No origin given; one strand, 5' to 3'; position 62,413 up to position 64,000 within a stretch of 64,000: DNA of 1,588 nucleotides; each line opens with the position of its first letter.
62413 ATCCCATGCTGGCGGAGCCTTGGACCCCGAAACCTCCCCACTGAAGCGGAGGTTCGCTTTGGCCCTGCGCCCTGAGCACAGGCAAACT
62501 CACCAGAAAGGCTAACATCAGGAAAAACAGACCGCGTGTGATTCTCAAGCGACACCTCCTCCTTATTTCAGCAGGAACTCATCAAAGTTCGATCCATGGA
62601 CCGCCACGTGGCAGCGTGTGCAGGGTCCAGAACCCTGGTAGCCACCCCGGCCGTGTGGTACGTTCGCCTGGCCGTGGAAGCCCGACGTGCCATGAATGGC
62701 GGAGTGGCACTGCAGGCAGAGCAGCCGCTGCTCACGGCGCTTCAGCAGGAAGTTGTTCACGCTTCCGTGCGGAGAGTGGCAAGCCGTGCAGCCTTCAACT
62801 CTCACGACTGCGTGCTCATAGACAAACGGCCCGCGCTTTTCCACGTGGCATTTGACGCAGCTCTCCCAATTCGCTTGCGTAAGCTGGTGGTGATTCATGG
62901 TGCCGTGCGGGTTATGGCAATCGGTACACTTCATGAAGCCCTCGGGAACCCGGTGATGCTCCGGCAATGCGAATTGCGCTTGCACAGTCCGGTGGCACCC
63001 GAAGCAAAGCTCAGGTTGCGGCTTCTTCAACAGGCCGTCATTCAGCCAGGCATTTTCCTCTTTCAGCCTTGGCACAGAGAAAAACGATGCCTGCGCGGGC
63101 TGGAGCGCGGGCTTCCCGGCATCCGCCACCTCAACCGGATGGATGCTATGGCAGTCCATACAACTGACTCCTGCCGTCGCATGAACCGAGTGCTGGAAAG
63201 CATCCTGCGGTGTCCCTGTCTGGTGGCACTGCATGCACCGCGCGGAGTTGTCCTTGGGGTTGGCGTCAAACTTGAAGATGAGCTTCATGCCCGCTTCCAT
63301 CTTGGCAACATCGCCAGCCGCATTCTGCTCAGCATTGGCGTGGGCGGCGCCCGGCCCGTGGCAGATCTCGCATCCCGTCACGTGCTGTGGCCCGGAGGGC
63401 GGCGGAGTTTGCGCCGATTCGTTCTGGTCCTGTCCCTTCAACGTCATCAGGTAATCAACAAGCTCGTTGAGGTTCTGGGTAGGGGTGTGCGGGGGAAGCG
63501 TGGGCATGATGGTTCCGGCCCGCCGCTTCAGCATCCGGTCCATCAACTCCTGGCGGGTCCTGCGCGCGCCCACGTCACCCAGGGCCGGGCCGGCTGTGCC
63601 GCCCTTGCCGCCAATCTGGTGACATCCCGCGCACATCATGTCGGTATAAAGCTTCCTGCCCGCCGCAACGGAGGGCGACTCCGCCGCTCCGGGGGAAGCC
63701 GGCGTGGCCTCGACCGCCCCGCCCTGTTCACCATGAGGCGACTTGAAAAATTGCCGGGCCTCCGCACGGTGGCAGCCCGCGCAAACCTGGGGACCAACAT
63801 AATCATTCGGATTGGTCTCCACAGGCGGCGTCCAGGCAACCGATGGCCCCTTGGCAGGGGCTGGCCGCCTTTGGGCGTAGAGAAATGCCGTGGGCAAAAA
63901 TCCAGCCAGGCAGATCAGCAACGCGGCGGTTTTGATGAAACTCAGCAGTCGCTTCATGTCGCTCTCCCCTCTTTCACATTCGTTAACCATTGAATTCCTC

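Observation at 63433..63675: Class I (c551-like) heme domain nested inside an MtrA/DmsE-type multiheme cytochrome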

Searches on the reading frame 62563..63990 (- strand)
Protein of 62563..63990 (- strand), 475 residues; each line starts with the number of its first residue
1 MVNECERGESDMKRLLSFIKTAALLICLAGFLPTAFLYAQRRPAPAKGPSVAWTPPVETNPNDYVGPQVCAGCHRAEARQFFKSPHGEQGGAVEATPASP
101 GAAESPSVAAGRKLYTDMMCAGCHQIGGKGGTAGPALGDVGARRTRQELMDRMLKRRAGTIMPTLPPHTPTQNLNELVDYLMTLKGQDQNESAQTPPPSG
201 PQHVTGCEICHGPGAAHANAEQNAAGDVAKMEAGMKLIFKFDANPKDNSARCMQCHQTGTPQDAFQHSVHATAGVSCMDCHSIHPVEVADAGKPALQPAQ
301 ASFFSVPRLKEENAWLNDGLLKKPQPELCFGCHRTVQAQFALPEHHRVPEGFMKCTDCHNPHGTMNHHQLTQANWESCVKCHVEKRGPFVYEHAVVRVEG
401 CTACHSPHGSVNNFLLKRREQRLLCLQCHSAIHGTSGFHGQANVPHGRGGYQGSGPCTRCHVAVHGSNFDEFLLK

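Call 3: search_protein_families(library=pfam, proteins=[window:62563-63990:-], max_evalue=1)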
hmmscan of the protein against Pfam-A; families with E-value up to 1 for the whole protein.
window:62563-63990:- (475 aa): 13 families
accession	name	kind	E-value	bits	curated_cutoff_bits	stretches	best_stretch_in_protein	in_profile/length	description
PF09699.15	Paired_CXXCH_1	-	3e-28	97.6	20.6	3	393-431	1-38/41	Doubled CXXCH motif (Paired_CXXCH_1)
PF14522.11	Cytochrome_C7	-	6.9e-13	48.7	24.8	4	348-406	8-67/67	Cytochrome c7 and related cytochrome c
PF00034.26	Cytochrom_C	-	3.5e-09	38.3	21.3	1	108-185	1-90/90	Cytochrome c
PF22678.1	Cytochrom_c_NrfB-like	-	8.2e-09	36.3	27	1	207-287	1-71/89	Cytochrome c-type protein NrfB-like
PF13435.11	Cytochrome_C554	-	1.2e-08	36.2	20.8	2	207-282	2-84/84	Cytochrome c554 and c-prime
PF14537.11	Cytochrom_c3_2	-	3.5e-07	31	25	3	400-463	8-66/79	Cytochrome c3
PF13442.11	Cytochrome_CBB3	-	3.1e-06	27.8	27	1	108-181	3-68/68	Cytochrome C oxidase, cbb3-type, subunit III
PF06945.18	DUF1289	-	0.023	15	27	0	327-337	13-23/47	Protein of unknown function (DUF1289)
PF07776.21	zf-AD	-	0.025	15.3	28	0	207-258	2-54/75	Zinc-finger associated domain (zf-AD)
PF24734.1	DUF7685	-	0.041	14.2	27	1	401-431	2-34/43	Domain of unknown function (DUF7685)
PF18509.6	MCR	-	0.051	13.6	30.4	1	118-130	18-30/30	Magnetochrome domain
PF10643.14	Cytochrome-c551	-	0.31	11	27.1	1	224-275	138-185/216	Photosystem P840 reaction-centre cytochrome c-551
PF03264.19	Cytochrom_NNT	-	0.44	10.7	24.1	2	247-284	34-75/174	NapC/NirT cytochrome c family, N-terminal region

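Call 4: search_protein_families(library=ncbifam, proteins=[window:62563-63990:-], max_evalue=1)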
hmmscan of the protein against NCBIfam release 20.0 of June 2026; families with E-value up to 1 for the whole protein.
window:62563-63990:- (475 aa): 22 families
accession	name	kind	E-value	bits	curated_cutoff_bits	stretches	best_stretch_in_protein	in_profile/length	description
TIGR03508.1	decahem_SO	subfamily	2e-62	211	192.2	2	320-470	111-257/258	DmsE family decaheme c-type cytochrome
NF041028.1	decahem_GSU2203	exception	1.3e-57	195.5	325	2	204-469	67-303/317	GSU2203 family decaheme c-type cytochrome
TIGR01905.1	paired_CXXCH_1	subfamily_domain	1.8e-24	85.4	25.2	3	393-431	1-38/41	doubled CXXCH domain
NF040971.1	cytc_ExtS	equivalog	2.8e-08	33.3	100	1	64-196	36-162/262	selenite/tellurite reduction operon c-type cytochrome lipoprotein ExtS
NF008659.0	PRK11659.1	equivalog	4.2e-08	33.1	184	2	203-287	75-148/188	cytochrome c nitrite reductase pentaheme subunit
TIGR03146.1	cyt_nit_nrfB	equivalog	1.8e-07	31.6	166.6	1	204-286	41-121/145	cytochrome c nitrite reductase pentaheme subunit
TIGR03153.1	cytochr_NrfH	equivalog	6.3e-07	29.5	134.2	2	246-284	25-62/138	cytochrome c nitrite reductase small subunit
TIGR02603.1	CxxCH_TIGR02603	domain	1.6e-06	28.2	68.15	1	108-154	3-48/134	putative heme-binding domain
NF050122.1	bc1_QcrC_actin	exception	5.4e-06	25.9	200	1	103-208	36-141/253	cytochrome bc1 complex diheme cytochrome c subunit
NF047727.1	4hemeCytCCctA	equivalog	2e-05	24.6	180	2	327-386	58-108/109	tetraheme c-type cytochrome CctA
NF049875.1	NetB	exception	3.2e-05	23.9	380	1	206-287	102-176/211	Nrf-like electron transfer protein NetB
TIGR04485.1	thiosulf_SoxX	equivalog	0.00023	21.8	61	1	120-184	5-78/78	sulfur oxidation c-type cytochrome SoxX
NF045773.1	cytochro_C550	exception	0.00068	19.6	125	1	108-182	49-117/118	cytochrome c550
NF045722.1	c3_cytochr_TmcA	equivalog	0.0012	18.7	114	1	326-388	57-117/125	acidic tetraheme cytochrome c3 TmcA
NF041198.1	UshA_like_PCGU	equivalog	0.0013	17.4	275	2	205-224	473-492/519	UshA-like (seleno)protein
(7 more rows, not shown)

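Call 6: find_homologous_proteins(query=window:62563-63990:-)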
Query window:62563-63990:- (475 aa): 1642 proteins with E <= 0.001 among 8000 candidates; the best 120 are listed.
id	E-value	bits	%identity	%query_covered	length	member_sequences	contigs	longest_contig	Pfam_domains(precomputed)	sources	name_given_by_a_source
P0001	0.0e+0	1013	88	100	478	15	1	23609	PF09699.16,PF14537.12,PF13435.12,PF22678.2,PF13442.12,PF00034.27,PF14522.12,PF22113.2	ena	-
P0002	1.8e-297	1005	88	100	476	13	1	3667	PF09699.16,PF14537.12,PF13435.12,PF22678.2,PF13442.12,PF00034.27,PF14522.12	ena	-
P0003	1.7e-296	1002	88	100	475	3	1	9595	PF09699.16,PF14537.12,PF13435.12,PF22678.2,PF02085.22,PF13442.12,PF00034.27,PF14522.12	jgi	jgi:predicted CXXCH cytochrome family protein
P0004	7.9e-295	997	87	100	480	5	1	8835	PF09699.16,PF14537.12,PF13435.12,PF22678.2,PF13442.12,PF00034.27,PF14522.12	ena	-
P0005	3.0e-293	991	88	100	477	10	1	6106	PF09699.16,PF14537.12,PF13435.12,PF22678.2,PF13442.12,PF00034.27,PF14522.12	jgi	jgi:predicted CXXCH cytochrome family protein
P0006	1.3e-289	979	85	100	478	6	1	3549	PF09699.16,PF14537.12,PF13435.12,PF22678.2,PF13442.12,PF00034.27,PF14522.12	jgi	jgi:predicted CXXCH cytochrome family protein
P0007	2.1e-283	959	84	100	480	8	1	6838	PF09699.16,PF14537.12,PF13435.12,PF22678.2,PF13442.12,PF00034.27,PF14522.12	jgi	jgi:predicted CXXCH cytochrome family protein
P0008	7.4e-275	931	82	100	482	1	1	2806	PF09699.16,PF14537.12,PF13435.12,PF22678.2,PF13442.12,PF00034.27,PF14522.12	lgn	-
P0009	3.1e-274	929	81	100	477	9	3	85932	PF09699.16,PF14537.12,PF13435.12,PF22678.2,PF13442.12,PF00034.27,PF14522.12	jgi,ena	-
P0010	4.0e-254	862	77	98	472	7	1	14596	PF09699.16,PF14537.12,PF13435.12,PF22678.2,PF13442.12,PF00034.27,PF14522.12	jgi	-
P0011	9.7e-243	825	75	98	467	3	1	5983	PF09699.16,PF14537.12,PF13435.12,PF22678.2,PF13442.12,PF00034.27,PF14522.12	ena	-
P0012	9.5e-240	815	72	100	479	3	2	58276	PF09699.16,PF14537.12,PF13435.12,PF22678.2,PF02085.22,PF13442.12,PF00034.27,PF14522.12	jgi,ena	-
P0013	2.9e-226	770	71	98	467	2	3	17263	PF09699.16,PF14537.12,PF13435.12,PF22678.2,PF02085.22,PF13442.12,PF00034.27,PF14522.12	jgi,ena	-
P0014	1.1e-223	762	70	98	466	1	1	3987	PF09699.16,PF14537.12,PF13435.12,PF22678.2,PF03264.20,PF02085.22,PF13442.12,PF00034.27,PF14522.12,PF22113.2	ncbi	-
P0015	3.9e-221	754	69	98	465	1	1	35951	PF09699.16,PF14537.12,PF13435.12,PF22678.2,PF13442.12,PF00034.27,PF14522.12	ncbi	-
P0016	8.1e-218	743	67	99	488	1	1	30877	PF09699.16,PF14537.12,PF13435.12,PF22678.2,PF13442.12,PF00034.27,PF14522.12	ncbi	-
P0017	3.1e-215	734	69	98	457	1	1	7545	PF09699.16,PF14537.12,PF13435.12,PF22678.2,PF13442.12,PF00034.27,PF14522.12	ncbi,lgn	-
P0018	4.8e-214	730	69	98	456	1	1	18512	PF09699.16,PF14537.12,PF13435.12,PF22678.2,PF13442.12,PF00034.27,PF14522.12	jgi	jgi:predicted CXXCH cytochrome family protein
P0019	4.2e-208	711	66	99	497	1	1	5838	PF09699.16,PF14537.12,PF13435.12,PF22678.2,PF02085.22,PF13442.12,PF00034.27,PF14522.12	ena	-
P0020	1.2e-206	706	68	95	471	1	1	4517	PF09699.16,PF14537.12,PF13435.12,PF22678.2,PF02085.22,PF13442.12,PF00034.27,PF14522.12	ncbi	-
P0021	7.6e-206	703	67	97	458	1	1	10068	PF09699.16,PF14537.12,PF13435.12,PF22678.2,PF13442.12,PF00034.27,PF14522.12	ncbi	-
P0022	2.2e-204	698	66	98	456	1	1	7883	PF09699.16,PF14537.12,PF13435.12,PF22678.2,PF02085.22,PF13442.12,PF00034.27,PF14522.12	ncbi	-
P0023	2.3e-201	688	65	97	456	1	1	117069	PF09699.16,PF14537.12,PF13435.12,PF22678.2,PF13442.12,PF00034.27,PF14522.12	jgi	jgi:predicted CXXCH cytochrome family protein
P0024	1.3e-197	676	64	97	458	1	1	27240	PF09699.16,PF14537.12,PF13435.12,PF22678.2,PF13442.12,PF00034.27,PF14522.12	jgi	jgi:predicted CXXCH cytochrome family protein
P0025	2.1e-196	672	63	97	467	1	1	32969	PF09699.16,PF14537.12,PF13435.12,PF22678.2,PF02085.22,PF13442.12,PF00034.27,PF14522.12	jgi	jgi:predicted CXXCH cytochrome family protein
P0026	3.7e-196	671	64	96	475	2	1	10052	PF09699.16,PF14537.12,PF13435.12,PF02085.22,PF13442.12,PF00034.27,PF14522.12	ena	-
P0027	1.3e-195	669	80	59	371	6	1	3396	PF09699.16,PF14537.12,PF13435.12,PF22678.2,PF14522.12,PF22113.2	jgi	-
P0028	2.1e-191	655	68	88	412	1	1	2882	PF09699.16,PF14537.12,PF13435.12,PF22678.2,PF13442.12,PF00034.27,PF14522.12,PF22113.2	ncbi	-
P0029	2.4e-189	649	59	100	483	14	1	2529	PF09699.16,PF14537.12,PF13435.12,PF22678.2,PF02085.22,PF13442.12,PF00034.27,PF14522.12,PF22113.2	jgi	jgi:predicted CXXCH cytochrome family protein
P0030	7.4e-189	647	64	92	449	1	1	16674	PF09699.16,PF14537.12,PF13435.12,PF22678.2,PF13442.12,PF00034.27,PF14522.12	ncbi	-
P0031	8.2e-189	647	80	59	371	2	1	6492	PF09699.16,PF14537.12,PF13435.12,PF22678.2,PF14522.12,PF22113.2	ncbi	-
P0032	3.3e-187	642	62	95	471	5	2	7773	PF09699.16,PF14537.12,PF13435.12,PF22678.2,PF02085.22,PF13442.12,PF00034.27,PF14522.12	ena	-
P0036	7.8e-181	621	79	57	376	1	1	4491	PF09699.16,PF14537.12,PF22678.2,PF03264.20,PF14522.12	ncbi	-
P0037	8.2e-180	617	59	96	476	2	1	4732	PF09699.16,PF14537.12,PF13435.12,PF22678.2,PF13442.12,PF14522.12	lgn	-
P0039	1.1e-176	607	60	94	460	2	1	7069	PF09699.16,PF14537.12,PF13435.12,PF22678.2,PF02085.22,PF13442.12,PF00034.27,PF14522.12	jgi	jgi:predicted CXXCH cytochrome family protein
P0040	6.3e-176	604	57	96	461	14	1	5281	PF09699.16,PF14537.12,PF13435.12,PF22678.2,PF13442.12,PF00034.27,PF14522.12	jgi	jgi:predicted CXXCH cytochrome family protein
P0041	8.5e-176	604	59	98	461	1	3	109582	PF09699.16,PF14537.12,PF13435.12,PF22678.2,PF02085.22,PF13442.12,PF00034.27,PF14522.12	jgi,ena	jgi:predicted CXXCH cytochrome family protein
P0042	2.4e-175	603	72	77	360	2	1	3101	PF09699.16,PF14537.12,PF13435.12,PF22678.2,PF13442.12,PF00034.27,PF14522.12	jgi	jgi:predicted CXXCH cytochrome family protein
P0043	4.9e-175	601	58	96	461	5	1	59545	PF09699.16,PF14537.12,PF13435.12,PF13442.12,PF00034.27,PF14522.12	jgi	jgi:predicted CXXCH cytochrome family protein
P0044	9.8e-175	600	59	98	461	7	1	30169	PF09699.16,PF14537.12,PF13435.12,PF02085.22,PF13442.12,PF00034.27,PF14522.12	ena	-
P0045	3.0e-174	599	60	98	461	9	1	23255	PF09699.16,PF14537.12,PF13435.12,PF02085.22,PF13442.12,PF00034.27,PF14522.12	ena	-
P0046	1.2e-173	597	57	97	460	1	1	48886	PF09699.16,PF14537.12,PF13435.12,PF13442.12,PF00034.27,PF14522.12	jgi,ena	jgi:predicted CXXCH cytochrome family protein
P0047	2.6e-173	596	59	92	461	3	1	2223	PF09699.16,PF14537.12,PF13435.12,PF22678.2,PF02085.22,PF13442.12,PF00034.27,PF14522.12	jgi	jgi:predicted CXXCH cytochrome family protein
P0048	4.4e-173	595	58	96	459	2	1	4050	PF09699.16,PF14537.12,PF13435.12,PF13442.12,PF00034.27,PF14522.12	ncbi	-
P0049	2.2e-172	593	57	97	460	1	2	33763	PF09699.16,PF14537.12,PF13435.12,PF22678.2,PF13442.12,PF00034.27,PF14522.12,PF22113.2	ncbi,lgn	-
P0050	2.5e-172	593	58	99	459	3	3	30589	PF09699.16,PF14537.12,PF13435.12,PF02085.22,PF13442.12,PF00034.27,PF14522.12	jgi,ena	jgi:predicted CXXCH cytochrome family protein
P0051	9.2e-172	591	58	96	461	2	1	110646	PF09699.16,PF14537.12,PF13435.12,PF22678.2,PF02085.22,PF13442.12,PF00034.27,PF14522.12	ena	-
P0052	3.5e-171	589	58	98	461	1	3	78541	PF09699.16,PF14537.12,PF13435.12,PF02085.22,PF13442.12,PF00034.27,PF14522.12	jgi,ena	jgi:predicted CXXCH cytochrome family protein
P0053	4.8e-171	588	60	92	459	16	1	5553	PF09699.16,PF14537.12,PF13435.12,PF02085.22,PF13442.12,PF00034.27,PF14522.12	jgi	jgi:predicted CXXCH cytochrome family protein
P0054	5.5e-171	588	60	93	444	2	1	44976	PF09699.16,PF14537.12,PF13435.12,PF13442.12,PF00034.27,PF14522.12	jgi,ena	jgi:predicted CXXCH cytochrome family protein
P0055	8.9e-171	587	57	92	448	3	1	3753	PF09699.16,PF14537.12,PF13435.12,PF22678.2,PF02085.22,PF13442.12,PF00034.27,PF14522.12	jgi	jgi:predicted CXXCH cytochrome family protein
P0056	1.1e-170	587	60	92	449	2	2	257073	PF09699.16,PF14537.12,PF13435.12,PF02085.22,PF13442.12,PF00034.27,PF14522.12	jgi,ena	jgi:predicted CXXCH cytochrome family protein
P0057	1.2e-170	587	58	98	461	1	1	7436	PF09699.16,PF14537.12,PF13435.12,PF22678.2,PF02085.22,PF13442.12,PF00034.27,PF14522.12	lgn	-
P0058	1.4e-170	587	57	98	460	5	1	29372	PF09699.16,PF14537.12,PF13435.12,PF13442.12,PF00034.27,PF14522.12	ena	-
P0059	1.7e-170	587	56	100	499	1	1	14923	PF09699.16,PF14537.12,PF13435.12,PF02085.22,PF13442.12,PF00034.27,PF14522.12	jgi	jgi:predicted CXXCH cytochrome family protein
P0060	2.7e-170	586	60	92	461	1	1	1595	PF09699.16,PF14537.12,PF13435.12,PF13442.12,PF00034.27,PF14522.12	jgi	jgi:predicted CXXCH cytochrome family protein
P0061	2.9e-170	586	57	97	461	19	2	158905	PF09699.16,PF14537.12,PF13435.12,PF13442.12,PF00034.27,PF14522.12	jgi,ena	-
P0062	3.3e-170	586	59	92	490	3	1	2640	PF09699.16,PF14537.12,PF13435.12,PF13442.12,PF00034.27,PF14522.12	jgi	-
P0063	2.0e-169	583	57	95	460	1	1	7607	PF09699.16,PF14537.12,PF13435.12,PF13442.12,PF00034.27,PF14522.12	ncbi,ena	-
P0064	2.1e-169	583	57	99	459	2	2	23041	PF09699.16,PF14537.12,PF13435.12,PF02085.22,PF13442.12,PF00034.27,PF14522.12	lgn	-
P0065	2.7e-169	583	60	92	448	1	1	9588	PF09699.16,PF14537.12,PF13435.12,PF22678.2,PF02085.22,PF13442.12,PF00034.27,PF14522.12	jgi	jgi:predicted CXXCH cytochrome family protein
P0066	5.4e-169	582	57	98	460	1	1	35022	PF09699.16,PF14537.12,PF13435.12,PF22678.2,PF13442.12,PF00034.27,PF14522.12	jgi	jgi:predicted CXXCH cytochrome family protein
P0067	5.5e-169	582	57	98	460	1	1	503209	PF09699.16,PF14537.12,PF13435.12,PF13442.12,PF00034.27,PF14522.12,PF22113.2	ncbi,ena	-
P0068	7.1e-169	581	59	95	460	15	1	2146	PF09699.16,PF14537.12,PF13435.12,PF22678.2,PF02085.22,PF13442.12,PF00034.27,PF14522.12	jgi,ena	-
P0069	1.1e-168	581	59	92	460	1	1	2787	PF09699.16,PF14537.12,PF13435.12,PF13442.12,PF00034.27,PF14522.12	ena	-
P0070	1.5e-168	580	58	96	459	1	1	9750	PF09699.16,PF14537.12,PF13435.12,PF02085.22,PF13442.12,PF00034.27,PF14522.12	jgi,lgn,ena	-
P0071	4.8e-168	578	57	97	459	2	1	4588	PF09699.16,PF14537.12,PF13435.12,PF13442.12,PF00034.27,PF14522.12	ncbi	-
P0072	7.4e-168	578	58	92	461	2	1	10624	PF09699.16,PF14537.12,PF13435.12,PF02085.22,PF13442.12,PF00034.27,PF14522.12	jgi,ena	-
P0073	8.4e-168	578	58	92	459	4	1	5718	PF09699.16,PF14537.12,PF13435.12,PF22678.2,PF02085.22,PF13442.12,PF00034.27,PF14522.12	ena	-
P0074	8.9e-168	578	60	92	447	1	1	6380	PF09699.16,PF14537.12,PF13435.12,PF13442.12,PF00034.27,PF14522.12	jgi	jgi:predicted CXXCH cytochrome family protein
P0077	4.1e-167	575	57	96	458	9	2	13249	PF09699.16,PF14537.12,PF13435.12,PF13442.12,PF00034.27,PF14522.12,PF22113.2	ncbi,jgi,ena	-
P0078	6.3e-167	575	57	96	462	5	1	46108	PF09699.16,PF14537.12,PF13435.12,PF02085.22,PF13442.12,PF00034.27,PF14522.12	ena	-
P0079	6.4e-167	575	58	94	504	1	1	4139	PF09699.16,PF14537.12,PF13435.12,PF02085.22,PF13442.12,PF00034.27,PF14522.12,PF22113.2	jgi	jgi:predicted CXXCH cytochrome family protein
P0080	6.7e-167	575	58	92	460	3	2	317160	PF09699.16,PF14537.12,PF13435.12,PF02085.22,PF13442.12,PF00034.27,PF14522.12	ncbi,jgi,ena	jgi:predicted CXXCH cytochrome family protein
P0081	1.3e-166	574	56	96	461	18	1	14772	PF09699.16,PF14537.12,PF13435.12,PF13442.12,PF00034.27,PF14522.12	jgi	jgi:predicted CXXCH cytochrome family protein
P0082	1.9e-166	573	60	91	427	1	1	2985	PF09699.16,PF14537.12,PF13435.12,PF13442.12,PF00034.27,PF14522.12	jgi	jgi:predicted CXXCH cytochrome family protein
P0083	1.9e-166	573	60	91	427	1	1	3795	PF09699.16,PF14537.12,PF13435.12,PF02085.22,PF13442.12,PF00034.27,PF14522.12,PF22113.2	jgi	jgi:predicted CXXCH cytochrome family protein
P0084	2.7e-166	573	58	95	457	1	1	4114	PF09699.16,PF14537.12,PF13435.12,PF22678.2,PF02085.22,PF13442.12,PF00034.27,PF14522.12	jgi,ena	-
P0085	2.4e-165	570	57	98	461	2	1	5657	PF09699.16,PF14537.12,PF13435.12,PF13442.12,PF00034.27,PF14522.12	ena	-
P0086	3.4e-165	569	58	95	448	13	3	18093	PF09699.16,PF14537.12,PF13435.12,PF22678.2,PF02085.22,PF13442.12,PF00034.27,PF14522.12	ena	-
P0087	3.7e-165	569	54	97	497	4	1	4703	PF09699.16,PF14537.12,PF13435.12,PF22678.2,PF02085.22,PF13442.12,PF00034.27,PF14522.12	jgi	jgi:predicted CXXCH cytochrome family protein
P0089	1.0e-164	567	57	95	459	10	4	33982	PF09699.16,PF14537.12,PF13435.12,PF22678.2,PF02085.22,PF13442.12,PF00034.27,PF14522.12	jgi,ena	jgi:predicted CXXCH cytochrome family protein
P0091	2.1e-164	566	57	96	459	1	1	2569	PF09699.16,PF14537.12,PF13435.12,PF22678.2,PF13442.12,PF00034.27,PF14522.12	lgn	-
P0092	2.9e-164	566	56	96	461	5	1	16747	PF09699.16,PF14537.12,PF13435.12,PF13442.12,PF00034.27,PF14522.12,PF22113.2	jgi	jgi:predicted CXXCH cytochrome family protein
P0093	6.7e-164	565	57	96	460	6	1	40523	PF09699.16,PF14537.12,PF13435.12,PF22678.2,PF13442.12,PF00034.27,PF14522.12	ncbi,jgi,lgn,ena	ncbi:MAG: cytochrome c3 family protein [Terriglobia bacterium]|jgi:predicted CXXCH cytochrome family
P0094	6.8e-164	565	58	91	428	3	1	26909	PF09699.16,PF14537.12,PF13435.12,PF13442.12,PF00034.27,PF14522.12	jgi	jgi:predicted CXXCH cytochrome family protein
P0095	9.8e-164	564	55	99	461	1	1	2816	PF09699.16,PF14537.12,PF13435.12,PF13442.12,PF00034.27,PF14522.12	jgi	jgi:predicted CXXCH cytochrome family protein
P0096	1.9e-163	563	57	95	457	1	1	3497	PF09699.16,PF14537.12,PF13435.12,PF22678.2,PF02085.22,PF13442.12,PF00034.27,PF14522.12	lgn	-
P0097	2.5e-163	563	57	92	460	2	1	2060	PF09699.16,PF14537.12,PF13435.12,PF13442.12,PF00034.27,PF14522.12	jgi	-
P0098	6.6e-163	561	56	97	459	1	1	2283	PF09699.16,PF14537.12,PF13435.12,PF02085.22,PF13442.12,PF00034.27,PF14522.12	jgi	jgi:predicted CXXCH cytochrome family protein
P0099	2.4e-162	560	58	91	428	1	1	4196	PF09699.16,PF14537.12,PF13435.12,PF22678.2,PF13442.12,PF00034.27,PF14522.12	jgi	jgi:predicted CXXCH cytochrome family protein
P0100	8.1e-162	558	57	93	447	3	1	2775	PF09699.16,PF14537.12,PF13435.12,PF02085.22,PF13442.12,PF00034.27,PF14522.12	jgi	-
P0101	8.6e-161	555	56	96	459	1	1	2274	PF09699.16,PF14537.12,PF13435.12,PF22678.2,PF02085.22,PF13442.12,PF00034.27,PF14522.12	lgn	-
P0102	3.4e-160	553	57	92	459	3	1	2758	PF09699.16,PF14537.12,PF13435.12,PF02085.22,PF13442.12,PF00034.27,PF14522.12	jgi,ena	-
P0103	7.9e-160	551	54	95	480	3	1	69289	PF09699.16,PF14537.12,PF13435.12,PF22678.2,PF13442.12,PF00034.27,PF14522.12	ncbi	-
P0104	2.9e-159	549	58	89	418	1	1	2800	PF09699.16,PF14537.12,PF13435.12,PF02085.22,PF13442.12,PF00034.27,PF14522.12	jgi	jgi:predicted CXXCH cytochrome family protein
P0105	9.0e-159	548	59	88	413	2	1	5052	PF09699.16,PF14537.12,PF13435.12,PF22678.2,PF13442.12,PF00034.27,PF14522.12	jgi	jgi:predicted CXXCH cytochrome family protein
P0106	3.0e-158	546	56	92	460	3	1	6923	PF09699.16,PF14537.12,PF13435.12,PF22678.2,PF02085.22,PF13442.12,PF00034.27,PF14522.12,PF22113.2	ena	-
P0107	1.1e-153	531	64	78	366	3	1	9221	PF09699.16,PF14537.12,PF13435.12,PF13442.12,PF00034.27,PF14522.12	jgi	jgi:predicted CXXCH cytochrome family protein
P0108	4.5e-153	529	68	58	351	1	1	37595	PF09699.16,PF14537.12,PF13435.12,PF22678.2,PF14522.12,PF22113.2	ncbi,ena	-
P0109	1.7e-152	527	58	87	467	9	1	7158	PF09699.16,PF14537.12,PF13435.12,PF22678.2,PF02085.22,PF13442.12,PF00034.27,PF14522.12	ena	-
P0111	1.5e-146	508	61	77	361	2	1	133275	PF09699.16,PF14537.12,PF13435.12,PF22678.2,PF02085.22,PF13442.12,PF00034.27,PF14522.12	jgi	jgi:predicted CXXCH cytochrome family protein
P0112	3.8e-145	503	63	61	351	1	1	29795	PF09699.16,PF14537.12,PF13435.12,PF22678.2,PF14522.12,PF22113.2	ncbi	-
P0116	3.2e-143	497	59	78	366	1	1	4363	PF09699.16,PF14537.12,PF13435.12,PF22678.2,PF13442.12,PF00034.27,PF14522.12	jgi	jgi:predicted CXXCH cytochrome family protein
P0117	8.9e-142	492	61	75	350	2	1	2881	PF09699.16,PF14537.12,PF13435.12,PF13442.12,PF00034.27,PF14522.12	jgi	jgi:predicted CXXCH cytochrome family protein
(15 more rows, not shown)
